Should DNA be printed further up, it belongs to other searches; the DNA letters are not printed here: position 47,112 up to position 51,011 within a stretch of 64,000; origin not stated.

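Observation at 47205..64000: Three-gene giant adhesin locus with mixed anchoring (C-terminal TM anchors plus a lipobox) and no sortase or S-layer signals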

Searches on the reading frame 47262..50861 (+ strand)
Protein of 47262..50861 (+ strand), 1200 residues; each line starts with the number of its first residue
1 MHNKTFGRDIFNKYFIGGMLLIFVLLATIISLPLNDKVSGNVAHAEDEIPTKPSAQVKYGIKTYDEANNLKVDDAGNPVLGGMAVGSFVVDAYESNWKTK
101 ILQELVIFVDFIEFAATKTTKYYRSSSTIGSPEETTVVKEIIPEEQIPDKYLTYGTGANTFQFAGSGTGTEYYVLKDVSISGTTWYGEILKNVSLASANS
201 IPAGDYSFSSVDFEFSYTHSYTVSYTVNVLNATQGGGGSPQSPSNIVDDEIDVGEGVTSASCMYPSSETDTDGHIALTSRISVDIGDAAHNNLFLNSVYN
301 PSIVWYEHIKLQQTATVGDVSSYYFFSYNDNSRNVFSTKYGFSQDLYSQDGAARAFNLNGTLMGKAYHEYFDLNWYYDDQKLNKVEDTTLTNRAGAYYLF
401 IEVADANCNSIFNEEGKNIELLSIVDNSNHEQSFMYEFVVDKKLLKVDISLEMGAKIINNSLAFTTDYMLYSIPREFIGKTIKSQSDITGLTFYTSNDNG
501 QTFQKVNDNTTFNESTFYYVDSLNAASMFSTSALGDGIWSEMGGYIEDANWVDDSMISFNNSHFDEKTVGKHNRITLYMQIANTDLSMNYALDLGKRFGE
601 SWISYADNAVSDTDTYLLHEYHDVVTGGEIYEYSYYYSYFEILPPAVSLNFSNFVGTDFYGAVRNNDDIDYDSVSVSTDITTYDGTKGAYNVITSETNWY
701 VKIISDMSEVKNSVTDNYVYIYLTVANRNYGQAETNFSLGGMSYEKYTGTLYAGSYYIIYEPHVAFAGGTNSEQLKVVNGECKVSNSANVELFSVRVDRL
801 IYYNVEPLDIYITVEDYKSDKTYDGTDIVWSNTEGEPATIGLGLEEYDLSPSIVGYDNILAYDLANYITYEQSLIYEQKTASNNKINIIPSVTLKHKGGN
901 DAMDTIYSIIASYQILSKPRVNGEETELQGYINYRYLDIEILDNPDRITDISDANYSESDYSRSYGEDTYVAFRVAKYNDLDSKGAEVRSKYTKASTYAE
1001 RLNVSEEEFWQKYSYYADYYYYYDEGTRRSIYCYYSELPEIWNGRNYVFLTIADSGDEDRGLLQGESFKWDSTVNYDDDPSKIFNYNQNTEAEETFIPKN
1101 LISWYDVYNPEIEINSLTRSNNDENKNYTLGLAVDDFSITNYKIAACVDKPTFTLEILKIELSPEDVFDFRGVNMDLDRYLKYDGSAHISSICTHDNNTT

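Call 57: predict_structure(alignment_id=A4)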
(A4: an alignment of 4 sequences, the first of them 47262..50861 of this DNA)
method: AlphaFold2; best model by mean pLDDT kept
length: 1200 residues; sequences in the alignment: 4
mean_pLDDT: 34.0   pTM: 0.26
mean pLDDT of the five models: 34.0, 31.7, 28.3, 27.8, 27.3
residues with pLDDT >= 90: 0; 70-90: 41; 50-70: 123; < 50: 1036
segments of 3 or more residues with pLDDT < 50: 1-57, 81-86, 112-149, 155-160, 162-173, 215-362, 384-399, 405-469, 499-502, 522-1004, 1011-1200
pLDDT, mean of each block of 10 residues (from residue 1): 31 40 38 24 27 46 59 56 50 66 65 37 30 29 36 48 40 57 67 70 69 48 31 25 23 23 23 22 22 20 24 25 29 30 34 35 49 53 45 41 49 38 34 40 23 20 35 59 61 63 69 69 37 28 24 22 27 29 24 24 23 22 25 28 31 34 31 29 23 24 27 25 23 22 22 22 27 33 32 33 33 36 29 32 35 31 29 26 29 26 23 22 24 21 27 29 25 34 40 45 51 40 30 30 25 24 22 27 24 29 37 42 33 27 25 26 25 25 27 28
secondary structure, 60 per line:
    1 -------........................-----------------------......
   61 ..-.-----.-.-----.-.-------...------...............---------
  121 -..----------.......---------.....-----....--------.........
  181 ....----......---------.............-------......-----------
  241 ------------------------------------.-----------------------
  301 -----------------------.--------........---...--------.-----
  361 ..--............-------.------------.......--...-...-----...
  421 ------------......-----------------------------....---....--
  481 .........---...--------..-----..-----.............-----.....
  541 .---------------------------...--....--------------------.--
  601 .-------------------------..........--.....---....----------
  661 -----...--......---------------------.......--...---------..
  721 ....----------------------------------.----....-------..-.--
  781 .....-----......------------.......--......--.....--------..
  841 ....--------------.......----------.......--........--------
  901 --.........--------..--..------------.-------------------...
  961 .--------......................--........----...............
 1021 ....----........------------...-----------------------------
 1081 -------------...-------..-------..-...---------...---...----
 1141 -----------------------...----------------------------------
elements in order (helices of 4 or more, strands of 3 or more residues): H8-31 E55-62 E88-90 H97-104 E105-111 E134-140 E150-154 E160-163 E172-184 E189-194 E204-216 E224-229 H333-340 H367-370 E371-376 E397-403 E410-412 E418-420 E433-438 E468-471 H482-489 E493-495 E518-521 H522-530 H536-541 E574-577 H627-636 E639-643 E647-650 E674-676 E698-704 E719-724 E764-767 E781-785 E791-796 E809-815 E818-823 E826-830 E839-844 H859-865 E876-882 E885-892 H903-911 H958-961 E970-977 H978-991 H994-1001 H1006-1016 E1017-1024 E1029-1036 E1049-1051 E1094-1096 E1128-1130
